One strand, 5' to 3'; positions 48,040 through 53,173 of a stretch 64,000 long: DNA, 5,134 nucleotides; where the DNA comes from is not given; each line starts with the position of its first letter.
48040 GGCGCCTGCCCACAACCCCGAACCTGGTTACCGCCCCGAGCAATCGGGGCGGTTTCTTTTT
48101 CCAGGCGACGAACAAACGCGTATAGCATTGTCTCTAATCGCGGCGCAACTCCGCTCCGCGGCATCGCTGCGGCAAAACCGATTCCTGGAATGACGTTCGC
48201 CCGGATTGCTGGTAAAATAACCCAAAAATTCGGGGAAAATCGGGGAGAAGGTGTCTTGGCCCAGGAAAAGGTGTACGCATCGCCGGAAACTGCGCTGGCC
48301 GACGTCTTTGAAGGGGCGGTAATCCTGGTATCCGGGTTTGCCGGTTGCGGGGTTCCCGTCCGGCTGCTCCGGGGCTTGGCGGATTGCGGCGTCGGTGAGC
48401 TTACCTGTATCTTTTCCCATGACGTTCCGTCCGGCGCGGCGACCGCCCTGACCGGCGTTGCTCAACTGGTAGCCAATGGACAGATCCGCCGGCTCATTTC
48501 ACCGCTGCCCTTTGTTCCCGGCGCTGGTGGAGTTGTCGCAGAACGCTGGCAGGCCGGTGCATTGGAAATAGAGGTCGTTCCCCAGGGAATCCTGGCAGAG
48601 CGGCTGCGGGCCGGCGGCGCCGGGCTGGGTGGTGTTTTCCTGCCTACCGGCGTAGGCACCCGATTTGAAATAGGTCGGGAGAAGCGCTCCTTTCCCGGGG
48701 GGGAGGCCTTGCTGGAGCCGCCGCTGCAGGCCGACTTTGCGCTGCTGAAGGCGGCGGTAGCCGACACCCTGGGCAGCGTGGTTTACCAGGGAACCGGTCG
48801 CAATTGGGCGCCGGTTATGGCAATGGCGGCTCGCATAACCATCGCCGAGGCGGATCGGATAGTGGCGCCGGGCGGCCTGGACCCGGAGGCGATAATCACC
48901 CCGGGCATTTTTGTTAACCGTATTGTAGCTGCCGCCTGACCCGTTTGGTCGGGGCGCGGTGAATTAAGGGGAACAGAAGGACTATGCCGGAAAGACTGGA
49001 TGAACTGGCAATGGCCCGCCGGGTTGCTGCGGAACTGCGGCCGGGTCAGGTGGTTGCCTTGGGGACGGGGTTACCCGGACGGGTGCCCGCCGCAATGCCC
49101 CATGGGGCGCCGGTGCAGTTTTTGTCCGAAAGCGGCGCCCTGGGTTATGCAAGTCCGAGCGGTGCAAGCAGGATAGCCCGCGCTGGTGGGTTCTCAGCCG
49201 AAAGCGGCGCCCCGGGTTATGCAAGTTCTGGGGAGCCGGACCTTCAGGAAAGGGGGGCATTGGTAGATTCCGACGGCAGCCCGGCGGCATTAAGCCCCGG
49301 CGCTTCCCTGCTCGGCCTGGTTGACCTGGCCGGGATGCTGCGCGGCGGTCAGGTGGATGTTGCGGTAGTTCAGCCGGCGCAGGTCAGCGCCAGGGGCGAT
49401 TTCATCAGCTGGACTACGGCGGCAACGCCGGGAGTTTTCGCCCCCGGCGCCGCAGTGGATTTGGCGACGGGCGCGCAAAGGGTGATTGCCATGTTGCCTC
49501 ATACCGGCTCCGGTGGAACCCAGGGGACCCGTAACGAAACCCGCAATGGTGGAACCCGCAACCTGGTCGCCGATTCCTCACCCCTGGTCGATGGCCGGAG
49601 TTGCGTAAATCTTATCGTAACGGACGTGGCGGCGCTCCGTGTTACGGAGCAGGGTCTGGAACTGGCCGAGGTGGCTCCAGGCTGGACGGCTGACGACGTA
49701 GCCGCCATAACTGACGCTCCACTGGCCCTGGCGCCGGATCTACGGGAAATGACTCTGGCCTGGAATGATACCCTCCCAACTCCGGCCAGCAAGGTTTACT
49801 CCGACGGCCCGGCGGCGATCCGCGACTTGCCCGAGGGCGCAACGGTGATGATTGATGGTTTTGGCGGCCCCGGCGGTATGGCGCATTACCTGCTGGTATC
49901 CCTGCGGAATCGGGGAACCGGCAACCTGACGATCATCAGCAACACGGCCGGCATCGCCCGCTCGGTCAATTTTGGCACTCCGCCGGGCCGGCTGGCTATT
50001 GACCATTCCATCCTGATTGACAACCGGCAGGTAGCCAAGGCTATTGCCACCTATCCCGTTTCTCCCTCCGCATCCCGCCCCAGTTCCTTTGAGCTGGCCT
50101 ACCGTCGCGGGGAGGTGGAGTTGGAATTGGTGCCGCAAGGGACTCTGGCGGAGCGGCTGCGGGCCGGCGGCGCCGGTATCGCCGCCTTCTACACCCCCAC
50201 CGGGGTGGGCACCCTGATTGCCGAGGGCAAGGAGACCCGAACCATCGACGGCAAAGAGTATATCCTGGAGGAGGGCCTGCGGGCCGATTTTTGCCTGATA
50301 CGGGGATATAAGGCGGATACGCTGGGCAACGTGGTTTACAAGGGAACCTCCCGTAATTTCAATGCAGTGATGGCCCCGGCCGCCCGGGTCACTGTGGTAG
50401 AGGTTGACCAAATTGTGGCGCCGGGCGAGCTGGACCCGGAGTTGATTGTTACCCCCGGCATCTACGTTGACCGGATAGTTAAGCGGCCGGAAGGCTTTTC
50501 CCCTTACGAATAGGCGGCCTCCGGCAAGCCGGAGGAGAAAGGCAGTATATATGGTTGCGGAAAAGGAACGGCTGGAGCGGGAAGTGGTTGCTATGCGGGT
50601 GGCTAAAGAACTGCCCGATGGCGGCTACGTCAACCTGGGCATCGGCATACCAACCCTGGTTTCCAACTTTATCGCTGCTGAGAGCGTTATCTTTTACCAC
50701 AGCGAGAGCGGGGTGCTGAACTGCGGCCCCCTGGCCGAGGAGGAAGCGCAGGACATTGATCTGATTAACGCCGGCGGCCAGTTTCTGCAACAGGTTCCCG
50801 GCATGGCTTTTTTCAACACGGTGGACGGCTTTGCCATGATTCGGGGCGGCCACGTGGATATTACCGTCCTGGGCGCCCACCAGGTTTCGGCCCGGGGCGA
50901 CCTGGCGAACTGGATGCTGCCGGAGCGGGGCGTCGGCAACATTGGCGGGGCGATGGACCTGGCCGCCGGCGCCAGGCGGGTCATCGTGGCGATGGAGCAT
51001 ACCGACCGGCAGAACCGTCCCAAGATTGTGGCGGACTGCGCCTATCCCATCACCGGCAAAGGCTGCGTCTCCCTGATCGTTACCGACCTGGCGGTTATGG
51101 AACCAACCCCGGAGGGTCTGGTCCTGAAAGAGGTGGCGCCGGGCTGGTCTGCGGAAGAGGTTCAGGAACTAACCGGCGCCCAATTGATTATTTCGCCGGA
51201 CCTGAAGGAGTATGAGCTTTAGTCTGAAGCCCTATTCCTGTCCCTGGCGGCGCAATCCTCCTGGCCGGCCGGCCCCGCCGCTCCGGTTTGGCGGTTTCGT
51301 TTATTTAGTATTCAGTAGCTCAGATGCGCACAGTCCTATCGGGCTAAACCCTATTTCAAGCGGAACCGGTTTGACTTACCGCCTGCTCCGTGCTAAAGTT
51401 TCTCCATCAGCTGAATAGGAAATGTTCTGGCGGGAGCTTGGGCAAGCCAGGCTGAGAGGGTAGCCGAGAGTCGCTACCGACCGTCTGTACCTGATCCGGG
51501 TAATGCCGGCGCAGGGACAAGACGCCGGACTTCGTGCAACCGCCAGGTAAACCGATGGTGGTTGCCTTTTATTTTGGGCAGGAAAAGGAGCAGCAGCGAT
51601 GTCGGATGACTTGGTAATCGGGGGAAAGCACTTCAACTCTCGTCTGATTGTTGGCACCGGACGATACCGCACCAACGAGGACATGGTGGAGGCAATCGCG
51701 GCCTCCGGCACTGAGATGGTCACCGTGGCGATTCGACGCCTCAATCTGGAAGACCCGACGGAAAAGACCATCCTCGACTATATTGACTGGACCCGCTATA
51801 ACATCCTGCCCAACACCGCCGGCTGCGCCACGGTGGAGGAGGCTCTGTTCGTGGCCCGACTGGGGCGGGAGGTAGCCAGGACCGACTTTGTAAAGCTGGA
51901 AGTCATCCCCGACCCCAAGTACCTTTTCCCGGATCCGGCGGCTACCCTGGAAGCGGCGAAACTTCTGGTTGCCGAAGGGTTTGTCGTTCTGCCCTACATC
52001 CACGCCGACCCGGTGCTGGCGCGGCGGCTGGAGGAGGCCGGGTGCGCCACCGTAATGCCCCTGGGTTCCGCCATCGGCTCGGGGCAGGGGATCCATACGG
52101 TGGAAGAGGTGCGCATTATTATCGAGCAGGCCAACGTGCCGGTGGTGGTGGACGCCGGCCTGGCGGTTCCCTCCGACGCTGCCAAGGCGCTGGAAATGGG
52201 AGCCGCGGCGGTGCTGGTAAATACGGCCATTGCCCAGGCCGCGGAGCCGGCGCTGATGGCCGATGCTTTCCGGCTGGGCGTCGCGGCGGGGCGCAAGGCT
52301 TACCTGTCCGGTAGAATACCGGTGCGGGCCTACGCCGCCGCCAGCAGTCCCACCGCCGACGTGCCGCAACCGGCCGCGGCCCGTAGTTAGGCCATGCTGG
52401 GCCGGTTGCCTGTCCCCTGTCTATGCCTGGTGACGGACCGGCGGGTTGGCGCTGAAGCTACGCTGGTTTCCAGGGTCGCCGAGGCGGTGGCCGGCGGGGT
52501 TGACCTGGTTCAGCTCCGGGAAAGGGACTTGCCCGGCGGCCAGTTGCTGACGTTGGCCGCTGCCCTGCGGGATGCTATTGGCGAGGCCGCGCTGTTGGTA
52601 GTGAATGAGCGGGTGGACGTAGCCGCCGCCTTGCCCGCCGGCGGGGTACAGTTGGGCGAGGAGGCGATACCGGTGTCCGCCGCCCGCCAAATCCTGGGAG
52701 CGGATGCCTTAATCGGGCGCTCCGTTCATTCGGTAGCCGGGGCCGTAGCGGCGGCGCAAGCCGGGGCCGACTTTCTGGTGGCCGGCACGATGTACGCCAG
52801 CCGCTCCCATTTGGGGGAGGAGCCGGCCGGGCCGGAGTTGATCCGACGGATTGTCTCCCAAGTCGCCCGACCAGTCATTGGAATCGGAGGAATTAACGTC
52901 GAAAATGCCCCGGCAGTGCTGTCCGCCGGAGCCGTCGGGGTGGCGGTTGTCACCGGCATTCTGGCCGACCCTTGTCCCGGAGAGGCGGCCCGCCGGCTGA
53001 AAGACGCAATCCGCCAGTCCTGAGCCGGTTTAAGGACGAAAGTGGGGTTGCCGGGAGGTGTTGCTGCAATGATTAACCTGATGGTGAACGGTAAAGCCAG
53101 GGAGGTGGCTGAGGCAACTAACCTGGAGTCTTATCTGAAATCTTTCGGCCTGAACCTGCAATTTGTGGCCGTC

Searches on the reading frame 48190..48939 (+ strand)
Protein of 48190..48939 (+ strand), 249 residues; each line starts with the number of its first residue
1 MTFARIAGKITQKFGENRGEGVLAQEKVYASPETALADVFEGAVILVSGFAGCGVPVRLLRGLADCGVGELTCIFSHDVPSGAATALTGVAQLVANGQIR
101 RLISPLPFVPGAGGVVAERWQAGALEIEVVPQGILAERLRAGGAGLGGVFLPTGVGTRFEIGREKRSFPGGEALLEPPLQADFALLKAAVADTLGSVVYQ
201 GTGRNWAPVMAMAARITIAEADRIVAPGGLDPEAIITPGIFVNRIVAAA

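Call 68: search_protein_families(library=pfam, proteins=[window:48190-48939:+], max_evalue=0.00001)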
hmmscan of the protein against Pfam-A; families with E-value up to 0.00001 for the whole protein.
window:48190-48939:+ (249 aa): 1 family
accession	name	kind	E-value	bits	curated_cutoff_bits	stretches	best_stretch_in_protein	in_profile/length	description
PF01144.29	CoA_trans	-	1.6e-46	158.9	23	1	31-247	3-216/217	Coenzyme A transferase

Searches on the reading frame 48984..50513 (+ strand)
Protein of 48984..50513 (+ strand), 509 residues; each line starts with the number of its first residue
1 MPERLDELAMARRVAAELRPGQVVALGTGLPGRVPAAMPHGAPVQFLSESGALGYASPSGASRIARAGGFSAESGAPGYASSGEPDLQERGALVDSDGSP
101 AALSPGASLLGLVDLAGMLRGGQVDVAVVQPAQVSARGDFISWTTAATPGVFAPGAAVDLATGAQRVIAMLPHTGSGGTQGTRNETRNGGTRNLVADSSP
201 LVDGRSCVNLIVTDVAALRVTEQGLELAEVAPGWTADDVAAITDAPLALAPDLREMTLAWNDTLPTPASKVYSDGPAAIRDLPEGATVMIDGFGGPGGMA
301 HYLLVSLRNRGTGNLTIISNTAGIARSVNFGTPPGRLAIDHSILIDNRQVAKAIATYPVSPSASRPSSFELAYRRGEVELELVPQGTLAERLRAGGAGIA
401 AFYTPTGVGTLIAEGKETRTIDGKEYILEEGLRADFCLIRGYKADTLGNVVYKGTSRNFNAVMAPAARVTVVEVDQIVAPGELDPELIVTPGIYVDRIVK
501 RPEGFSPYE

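Call 68: search_protein_families(library=pfam, proteins=[window:48984-50513:+], max_evalue=0.00001)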
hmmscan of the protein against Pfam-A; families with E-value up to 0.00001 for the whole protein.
window:48984-50513:+ (509 aa): 1 family
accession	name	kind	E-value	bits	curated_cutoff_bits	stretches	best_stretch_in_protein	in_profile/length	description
PF01144.29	CoA_trans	-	1.6e-64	217.7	23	1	278-500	7-216/217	Coenzyme A transferase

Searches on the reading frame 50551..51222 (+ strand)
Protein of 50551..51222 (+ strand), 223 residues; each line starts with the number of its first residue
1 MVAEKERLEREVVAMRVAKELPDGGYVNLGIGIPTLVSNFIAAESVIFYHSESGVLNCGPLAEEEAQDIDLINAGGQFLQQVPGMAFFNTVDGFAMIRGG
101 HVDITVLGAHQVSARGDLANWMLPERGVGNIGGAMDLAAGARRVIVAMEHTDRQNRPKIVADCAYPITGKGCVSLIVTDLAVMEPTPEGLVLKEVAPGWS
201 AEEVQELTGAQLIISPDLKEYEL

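Call 68: search_protein_families(library=pfam, proteins=[window:50551-51222:+], max_evalue=0.00001)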
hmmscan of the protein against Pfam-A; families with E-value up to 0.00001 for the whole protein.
window:50551-51222:+ (223 aa): 1 family
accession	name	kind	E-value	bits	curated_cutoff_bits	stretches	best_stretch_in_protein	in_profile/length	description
PF01144.29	CoA_trans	-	2.7e-37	128.7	23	1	13-206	4-216/217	Coenzyme A transferase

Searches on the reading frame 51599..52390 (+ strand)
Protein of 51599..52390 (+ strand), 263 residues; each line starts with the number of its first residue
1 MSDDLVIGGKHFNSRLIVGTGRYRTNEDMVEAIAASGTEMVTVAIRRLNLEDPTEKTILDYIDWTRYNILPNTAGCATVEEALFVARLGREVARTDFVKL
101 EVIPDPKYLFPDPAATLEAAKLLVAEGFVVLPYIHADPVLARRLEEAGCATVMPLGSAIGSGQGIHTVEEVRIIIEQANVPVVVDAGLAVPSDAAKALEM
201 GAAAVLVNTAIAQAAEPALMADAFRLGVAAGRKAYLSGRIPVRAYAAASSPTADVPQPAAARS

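Call 68: search_protein_families(library=pfam, proteins=[window:51599-52390:+], max_evalue=0.00001)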
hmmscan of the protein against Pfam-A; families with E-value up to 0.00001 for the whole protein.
window:51599-52390:+ (263 aa): 1 family
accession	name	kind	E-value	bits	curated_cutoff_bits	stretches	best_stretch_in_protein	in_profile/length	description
PF05690.20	ThiG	-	7.8e-107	356.6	23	1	7-251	2-247/247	Thiazole biosynthesis protein ThiG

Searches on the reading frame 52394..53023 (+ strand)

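Call 68: search_protein_families(library=pfam, proteins=[window:52394-53023:+], max_evalue=0.00001)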
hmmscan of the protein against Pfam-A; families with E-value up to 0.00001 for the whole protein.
window:52394-53023:+ (209 aa): 1 family
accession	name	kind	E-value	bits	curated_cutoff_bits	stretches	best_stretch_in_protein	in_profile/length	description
PF02581.23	TMP-TENI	-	2.1e-46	158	27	1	10-189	1-180/180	Thiamine monophosphate synthase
